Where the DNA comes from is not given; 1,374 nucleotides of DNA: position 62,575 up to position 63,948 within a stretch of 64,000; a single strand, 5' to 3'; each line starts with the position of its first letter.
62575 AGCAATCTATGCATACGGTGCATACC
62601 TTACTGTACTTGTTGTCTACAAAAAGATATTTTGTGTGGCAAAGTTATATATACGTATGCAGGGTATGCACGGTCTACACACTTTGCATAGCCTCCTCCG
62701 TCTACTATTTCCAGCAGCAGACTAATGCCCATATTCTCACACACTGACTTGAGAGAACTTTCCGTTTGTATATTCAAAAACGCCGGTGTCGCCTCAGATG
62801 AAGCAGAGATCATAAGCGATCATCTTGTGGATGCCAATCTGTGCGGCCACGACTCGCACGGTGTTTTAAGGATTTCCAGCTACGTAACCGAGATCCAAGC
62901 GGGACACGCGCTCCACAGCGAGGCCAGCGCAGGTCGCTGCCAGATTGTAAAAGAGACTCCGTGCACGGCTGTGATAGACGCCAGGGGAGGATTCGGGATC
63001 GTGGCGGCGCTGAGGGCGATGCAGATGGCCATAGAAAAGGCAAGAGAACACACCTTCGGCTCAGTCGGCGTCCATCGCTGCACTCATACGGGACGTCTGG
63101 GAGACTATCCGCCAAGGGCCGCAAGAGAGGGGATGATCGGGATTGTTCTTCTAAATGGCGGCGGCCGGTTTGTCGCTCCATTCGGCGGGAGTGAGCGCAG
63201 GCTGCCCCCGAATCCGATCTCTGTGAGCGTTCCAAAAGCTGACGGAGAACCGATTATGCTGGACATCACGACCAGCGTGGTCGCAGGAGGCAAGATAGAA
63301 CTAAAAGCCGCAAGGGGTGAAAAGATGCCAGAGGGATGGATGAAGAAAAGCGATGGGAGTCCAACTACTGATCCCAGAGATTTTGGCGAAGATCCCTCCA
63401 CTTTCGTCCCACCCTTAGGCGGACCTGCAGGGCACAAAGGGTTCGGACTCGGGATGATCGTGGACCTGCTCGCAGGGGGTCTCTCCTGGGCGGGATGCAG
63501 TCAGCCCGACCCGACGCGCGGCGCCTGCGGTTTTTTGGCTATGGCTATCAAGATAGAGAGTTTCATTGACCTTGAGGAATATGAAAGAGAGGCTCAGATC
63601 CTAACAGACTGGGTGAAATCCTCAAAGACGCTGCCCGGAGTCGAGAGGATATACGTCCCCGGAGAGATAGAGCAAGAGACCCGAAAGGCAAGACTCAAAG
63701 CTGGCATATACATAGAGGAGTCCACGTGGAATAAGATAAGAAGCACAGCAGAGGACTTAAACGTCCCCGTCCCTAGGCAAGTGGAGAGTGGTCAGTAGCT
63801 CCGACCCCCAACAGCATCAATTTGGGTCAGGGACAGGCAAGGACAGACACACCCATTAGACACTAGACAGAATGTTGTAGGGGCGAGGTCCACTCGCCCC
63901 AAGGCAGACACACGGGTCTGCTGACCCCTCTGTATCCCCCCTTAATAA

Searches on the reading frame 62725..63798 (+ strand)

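Call 37: search_protein_families(library=pfam, proteins=[window:62725-63798:+], max_evalue=0.001)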
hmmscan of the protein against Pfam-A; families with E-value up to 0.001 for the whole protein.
window:62725-63798:+ (357 aa): 1 family
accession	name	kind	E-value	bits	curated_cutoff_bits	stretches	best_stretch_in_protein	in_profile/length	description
PF02615.19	Ldh_2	-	2.3e-100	336.4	38.8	1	5-338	2-332/333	Malate/L-lactate dehydrogenase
